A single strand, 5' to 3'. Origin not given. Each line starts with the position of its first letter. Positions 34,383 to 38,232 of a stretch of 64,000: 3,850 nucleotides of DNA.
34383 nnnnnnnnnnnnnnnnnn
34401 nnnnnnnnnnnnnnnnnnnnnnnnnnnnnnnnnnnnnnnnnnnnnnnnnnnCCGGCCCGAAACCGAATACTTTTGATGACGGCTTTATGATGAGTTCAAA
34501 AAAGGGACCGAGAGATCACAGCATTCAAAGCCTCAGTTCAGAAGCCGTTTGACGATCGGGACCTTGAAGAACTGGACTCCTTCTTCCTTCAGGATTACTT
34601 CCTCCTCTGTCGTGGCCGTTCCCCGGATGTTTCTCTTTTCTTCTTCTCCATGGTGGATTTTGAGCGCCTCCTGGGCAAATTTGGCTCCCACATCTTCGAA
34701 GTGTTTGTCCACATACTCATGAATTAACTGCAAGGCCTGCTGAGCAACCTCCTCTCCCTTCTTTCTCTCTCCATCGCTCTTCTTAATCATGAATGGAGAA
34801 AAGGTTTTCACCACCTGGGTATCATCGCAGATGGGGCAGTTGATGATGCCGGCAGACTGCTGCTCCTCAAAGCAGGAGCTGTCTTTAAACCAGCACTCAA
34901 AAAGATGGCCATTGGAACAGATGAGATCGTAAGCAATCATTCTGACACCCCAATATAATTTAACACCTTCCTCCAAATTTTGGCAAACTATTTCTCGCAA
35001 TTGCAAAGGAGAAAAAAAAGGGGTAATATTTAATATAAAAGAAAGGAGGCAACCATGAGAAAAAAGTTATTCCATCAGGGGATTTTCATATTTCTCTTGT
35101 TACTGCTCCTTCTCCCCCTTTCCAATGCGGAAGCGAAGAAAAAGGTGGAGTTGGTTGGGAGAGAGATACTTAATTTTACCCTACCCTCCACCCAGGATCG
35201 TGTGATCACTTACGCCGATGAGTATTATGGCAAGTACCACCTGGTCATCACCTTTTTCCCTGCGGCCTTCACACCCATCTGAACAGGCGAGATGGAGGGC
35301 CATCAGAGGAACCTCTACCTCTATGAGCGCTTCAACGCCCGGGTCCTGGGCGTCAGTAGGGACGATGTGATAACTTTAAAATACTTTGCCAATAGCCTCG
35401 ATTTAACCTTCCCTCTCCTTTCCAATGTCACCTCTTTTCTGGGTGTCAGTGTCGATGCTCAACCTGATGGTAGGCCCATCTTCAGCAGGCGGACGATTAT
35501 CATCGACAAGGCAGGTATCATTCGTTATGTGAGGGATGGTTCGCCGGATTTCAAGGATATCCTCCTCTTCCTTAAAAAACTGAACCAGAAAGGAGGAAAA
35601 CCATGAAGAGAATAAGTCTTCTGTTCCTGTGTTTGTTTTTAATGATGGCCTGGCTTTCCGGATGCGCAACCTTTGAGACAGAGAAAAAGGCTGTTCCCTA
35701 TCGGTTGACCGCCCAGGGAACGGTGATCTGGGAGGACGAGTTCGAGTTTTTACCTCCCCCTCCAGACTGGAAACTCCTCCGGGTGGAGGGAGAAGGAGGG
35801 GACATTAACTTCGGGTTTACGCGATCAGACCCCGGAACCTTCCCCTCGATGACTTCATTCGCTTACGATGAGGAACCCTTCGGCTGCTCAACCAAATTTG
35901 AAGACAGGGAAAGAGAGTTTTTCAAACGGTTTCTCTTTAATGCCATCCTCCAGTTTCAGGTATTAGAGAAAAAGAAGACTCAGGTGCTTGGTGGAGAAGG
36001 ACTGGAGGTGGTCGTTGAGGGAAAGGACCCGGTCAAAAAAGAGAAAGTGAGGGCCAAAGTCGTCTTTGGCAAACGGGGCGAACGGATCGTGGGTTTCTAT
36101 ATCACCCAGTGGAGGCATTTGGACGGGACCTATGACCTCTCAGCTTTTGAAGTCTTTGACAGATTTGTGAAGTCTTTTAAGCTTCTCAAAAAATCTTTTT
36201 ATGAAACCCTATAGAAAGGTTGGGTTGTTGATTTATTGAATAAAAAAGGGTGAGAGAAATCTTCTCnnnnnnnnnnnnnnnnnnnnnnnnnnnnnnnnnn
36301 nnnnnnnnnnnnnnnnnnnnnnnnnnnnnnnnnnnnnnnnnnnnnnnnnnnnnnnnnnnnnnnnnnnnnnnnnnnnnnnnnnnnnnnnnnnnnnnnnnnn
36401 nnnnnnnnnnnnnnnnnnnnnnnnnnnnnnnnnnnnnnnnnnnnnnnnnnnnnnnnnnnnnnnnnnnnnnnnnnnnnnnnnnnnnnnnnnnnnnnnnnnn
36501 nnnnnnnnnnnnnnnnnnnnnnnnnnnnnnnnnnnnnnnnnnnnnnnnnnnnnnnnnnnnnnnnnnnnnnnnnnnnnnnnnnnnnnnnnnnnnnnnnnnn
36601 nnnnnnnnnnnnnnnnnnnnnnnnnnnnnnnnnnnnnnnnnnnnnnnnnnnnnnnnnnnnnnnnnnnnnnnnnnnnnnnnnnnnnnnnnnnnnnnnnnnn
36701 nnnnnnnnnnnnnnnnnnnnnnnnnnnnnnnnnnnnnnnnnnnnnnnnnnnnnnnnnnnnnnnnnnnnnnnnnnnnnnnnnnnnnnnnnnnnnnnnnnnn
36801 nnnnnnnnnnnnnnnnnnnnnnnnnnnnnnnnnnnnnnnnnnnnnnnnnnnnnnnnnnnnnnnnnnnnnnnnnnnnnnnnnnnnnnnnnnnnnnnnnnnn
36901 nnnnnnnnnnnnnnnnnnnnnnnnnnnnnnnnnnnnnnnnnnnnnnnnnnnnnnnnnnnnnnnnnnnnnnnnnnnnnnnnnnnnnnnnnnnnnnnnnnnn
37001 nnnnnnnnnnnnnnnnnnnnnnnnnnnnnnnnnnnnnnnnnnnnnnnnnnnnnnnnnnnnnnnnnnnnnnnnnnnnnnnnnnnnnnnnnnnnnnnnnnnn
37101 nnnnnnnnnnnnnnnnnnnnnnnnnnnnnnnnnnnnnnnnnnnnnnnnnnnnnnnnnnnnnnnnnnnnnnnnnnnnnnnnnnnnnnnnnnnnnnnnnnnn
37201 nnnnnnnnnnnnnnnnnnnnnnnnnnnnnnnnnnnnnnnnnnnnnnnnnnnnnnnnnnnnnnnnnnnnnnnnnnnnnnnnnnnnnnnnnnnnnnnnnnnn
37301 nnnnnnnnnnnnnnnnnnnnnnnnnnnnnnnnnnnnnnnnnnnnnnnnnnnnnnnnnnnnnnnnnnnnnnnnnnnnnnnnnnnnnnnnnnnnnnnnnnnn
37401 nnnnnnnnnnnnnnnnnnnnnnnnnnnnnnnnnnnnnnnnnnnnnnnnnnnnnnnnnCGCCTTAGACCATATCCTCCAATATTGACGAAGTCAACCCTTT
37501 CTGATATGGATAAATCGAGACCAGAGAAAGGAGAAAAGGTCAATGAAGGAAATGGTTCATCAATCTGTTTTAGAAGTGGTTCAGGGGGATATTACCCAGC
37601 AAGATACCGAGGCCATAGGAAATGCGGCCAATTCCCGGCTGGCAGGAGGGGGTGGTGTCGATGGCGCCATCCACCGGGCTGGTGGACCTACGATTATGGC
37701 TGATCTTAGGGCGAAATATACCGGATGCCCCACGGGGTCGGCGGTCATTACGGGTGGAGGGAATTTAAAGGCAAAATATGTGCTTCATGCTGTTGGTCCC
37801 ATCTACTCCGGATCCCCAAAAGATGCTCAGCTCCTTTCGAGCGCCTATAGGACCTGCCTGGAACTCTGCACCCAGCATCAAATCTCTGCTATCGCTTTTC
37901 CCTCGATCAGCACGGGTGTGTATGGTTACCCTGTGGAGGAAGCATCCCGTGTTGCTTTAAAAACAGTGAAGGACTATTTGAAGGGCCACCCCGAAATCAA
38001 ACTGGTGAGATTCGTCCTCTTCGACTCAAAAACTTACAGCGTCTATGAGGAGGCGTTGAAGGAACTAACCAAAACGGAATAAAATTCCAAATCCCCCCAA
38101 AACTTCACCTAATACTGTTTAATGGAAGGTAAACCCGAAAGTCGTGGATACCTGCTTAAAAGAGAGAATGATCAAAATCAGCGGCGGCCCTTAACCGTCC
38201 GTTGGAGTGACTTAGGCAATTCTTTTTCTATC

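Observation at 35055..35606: PrxQ/Bcp-type peroxiredoxin whose only interruption is a TGA exactly at the peroxidatic cysteine codon: candidate selenocysteine peroxiredoxin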

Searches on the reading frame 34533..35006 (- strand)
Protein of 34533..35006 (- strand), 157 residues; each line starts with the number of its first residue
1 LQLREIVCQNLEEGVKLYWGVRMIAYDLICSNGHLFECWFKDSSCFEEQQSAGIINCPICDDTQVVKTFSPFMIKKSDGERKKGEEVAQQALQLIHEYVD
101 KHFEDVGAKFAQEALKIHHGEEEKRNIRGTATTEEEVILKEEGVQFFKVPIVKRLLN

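Call 26: search_protein_families(library=pfam, proteins=[window:34533-35006:-], max_evalue=0.001)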
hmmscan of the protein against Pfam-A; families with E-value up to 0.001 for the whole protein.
window:34533-35006:- (157 aa): 1 family
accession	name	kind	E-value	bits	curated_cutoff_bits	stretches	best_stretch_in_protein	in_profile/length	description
PF06676.16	DUF1178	-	2.7e-39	135.4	31.6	1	23-153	1-146/147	Protein of unknown function (DUF1178)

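Call 41: search_protein_families(library=ncbifam, proteins=[window:34533-35006:-], max_evalue=0.001)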
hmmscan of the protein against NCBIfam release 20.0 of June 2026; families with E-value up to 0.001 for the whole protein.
window:34533-35006:- (157 aa): 0 families

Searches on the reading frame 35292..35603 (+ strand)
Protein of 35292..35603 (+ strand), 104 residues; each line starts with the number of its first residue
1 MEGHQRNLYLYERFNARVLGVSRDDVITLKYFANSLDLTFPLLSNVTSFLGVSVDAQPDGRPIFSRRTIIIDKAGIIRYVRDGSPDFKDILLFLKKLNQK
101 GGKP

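Call 49: search_protein_representatives(protein=window:35292-35603:+)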
Query: 104 residues. Proteins with E-value up to 0.001 (for the whole library): 70; up to 1e-10: 11; up to 1e-30: 2. The best 70 are listed.
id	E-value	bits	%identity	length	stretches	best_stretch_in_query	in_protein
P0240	9.1e-46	170.5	79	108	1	1-104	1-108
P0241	8.0e-32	125.8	58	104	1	1-100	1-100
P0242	1.0e-23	99.7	58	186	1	3-100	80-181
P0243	2.5e-18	82.5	82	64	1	56-104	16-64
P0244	1.8e-13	66.9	38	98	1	4-97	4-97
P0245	5.7e-13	65.2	43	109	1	18-100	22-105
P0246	2.8e-12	63.0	41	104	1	11-103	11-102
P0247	3.0e-12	62.9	53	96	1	1-62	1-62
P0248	1.1e-11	61.1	67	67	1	56-100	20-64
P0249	1.3e-11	60.9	42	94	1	19-101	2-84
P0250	2.0e-11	60.3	61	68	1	1-52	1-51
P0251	1.5e-10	57.5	49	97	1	1-100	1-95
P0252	2.0e-10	57.0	57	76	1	6-61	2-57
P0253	2.8e-10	56.6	51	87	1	28-99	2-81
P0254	8.8e-10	55.0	67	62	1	1-46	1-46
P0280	8.3e-05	39.0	37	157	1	12-98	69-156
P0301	4.0e-04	36.8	37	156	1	6-96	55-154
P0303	5.4e-04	36.4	37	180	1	1-84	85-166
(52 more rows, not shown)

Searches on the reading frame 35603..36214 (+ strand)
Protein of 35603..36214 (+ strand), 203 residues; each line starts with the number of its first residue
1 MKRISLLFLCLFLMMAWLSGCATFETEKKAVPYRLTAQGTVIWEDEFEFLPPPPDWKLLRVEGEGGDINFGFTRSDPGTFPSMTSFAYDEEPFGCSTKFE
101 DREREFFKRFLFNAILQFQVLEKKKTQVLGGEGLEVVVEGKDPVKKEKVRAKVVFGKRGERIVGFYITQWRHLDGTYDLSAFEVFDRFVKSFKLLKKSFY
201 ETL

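Call 26: search_protein_families(library=pfam, proteins=[window:35603-36214:+], max_evalue=0.001)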
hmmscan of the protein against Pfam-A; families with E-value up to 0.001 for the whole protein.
window:35603-36214:+ (203 aa): 0 families

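Call 41: search_protein_families(library=ncbifam, proteins=[window:35603-36214:+], max_evalue=0.001)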
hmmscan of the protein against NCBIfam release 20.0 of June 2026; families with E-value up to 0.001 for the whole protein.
window:35603-36214:+ (203 aa): 0 families

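Call 60: find_homologous_proteins(query=window:35603-36211:+, max_evalue=0.00001)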
Query window:35603-36211:+ (203 aa): 646 proteins with E <= 0.00001 among 1053 candidates; the best 120 are listed.
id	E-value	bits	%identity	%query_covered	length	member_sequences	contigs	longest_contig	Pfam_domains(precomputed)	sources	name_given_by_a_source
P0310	5.2e-128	443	97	100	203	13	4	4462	-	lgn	-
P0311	4.7e-126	436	95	100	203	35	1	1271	-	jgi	jgi:hypothetical protein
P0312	2.1e-124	431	94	100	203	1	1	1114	-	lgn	-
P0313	5.3e-122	423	91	100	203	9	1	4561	-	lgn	-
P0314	2.4e-121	421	91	100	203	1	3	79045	-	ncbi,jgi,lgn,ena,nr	ncbi:MAG: hypothetical protein KGZ49_07335 [Syntrophaceae bacterium]|nr:hypothetical protein [Syntro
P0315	1.2e-120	419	92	100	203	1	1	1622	-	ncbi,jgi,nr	ncbi:MAG: hypothetical protein FJ106_20025 [Deltaproteobacteria bacterium]|nr:hypothetical protein [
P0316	6.8e-120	416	91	100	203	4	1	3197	-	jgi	-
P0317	1.9e-119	415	91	100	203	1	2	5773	-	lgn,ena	-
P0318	1.1e-117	409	90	100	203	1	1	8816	-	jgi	jgi:hypothetical protein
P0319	4.9e-115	400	86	100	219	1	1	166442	-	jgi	jgi:hypothetical protein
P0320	6.5e-115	400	85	100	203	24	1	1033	-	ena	-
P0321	3.2e-114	398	85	100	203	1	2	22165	-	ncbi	-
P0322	2.6e-113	395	87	100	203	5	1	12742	-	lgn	-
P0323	3.3e-113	394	84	100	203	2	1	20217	-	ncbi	-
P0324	5.6e-113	394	85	100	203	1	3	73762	-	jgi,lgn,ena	-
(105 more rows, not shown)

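Call 68: find_encoding_contigs(protein=window:35603-36214:+, flank=2000, max_places=3)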
Protein window:35603-36214:+ (203 aa): no gene with exactly this product is on record in the collection.

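Call 69: predict_structure(alignment_id=A2)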
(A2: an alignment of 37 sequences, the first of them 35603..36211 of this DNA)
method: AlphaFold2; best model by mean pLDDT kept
length: 203 residues; sequences in the alignment: 37
mean_pLDDT: 45.2   pTM: 0.42
mean pLDDT of the five models: 45.2, 45.1, 44.2, 43.5, 40.3
residues with pLDDT >= 90: 0; 70-90: 16; 50-70: 54; < 50: 133
segments of 3 or more residues with pLDDT < 50: 20-99, 109-116, 168-203
pLDDT, mean of each block of 10 residues (from residue 1): 73 69 35 39 34 33 32 30 30 39 53 52 63 63 56 56 49 40 37 29 25
secondary structure, 60 per line:
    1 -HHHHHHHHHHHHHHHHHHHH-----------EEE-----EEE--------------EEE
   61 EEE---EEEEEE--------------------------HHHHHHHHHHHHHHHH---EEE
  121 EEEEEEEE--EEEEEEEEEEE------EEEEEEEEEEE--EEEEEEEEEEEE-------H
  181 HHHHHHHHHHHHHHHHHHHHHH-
elements in order: H2-21 E33-35 E41-43 E58-63 E67-72 H99-114 E118-128 E131-141 E148-158 E161-172 H180-202

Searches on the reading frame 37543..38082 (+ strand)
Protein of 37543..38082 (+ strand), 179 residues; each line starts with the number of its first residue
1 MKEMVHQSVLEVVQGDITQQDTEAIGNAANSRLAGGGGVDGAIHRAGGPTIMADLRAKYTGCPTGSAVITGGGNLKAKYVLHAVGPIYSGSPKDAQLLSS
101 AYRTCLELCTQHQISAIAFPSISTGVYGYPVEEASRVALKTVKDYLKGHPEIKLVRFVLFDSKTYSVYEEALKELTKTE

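Call 26: search_protein_families(library=pfam, proteins=[window:37543-38082:+], max_evalue=0.001)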
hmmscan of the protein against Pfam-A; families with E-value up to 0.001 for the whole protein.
window:37543-38082:+ (179 aa): 1 family
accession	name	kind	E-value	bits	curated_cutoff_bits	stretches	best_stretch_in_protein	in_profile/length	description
PF01661.27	Macro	-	1.2e-40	138.6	22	1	27-138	2-118/118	Macro domain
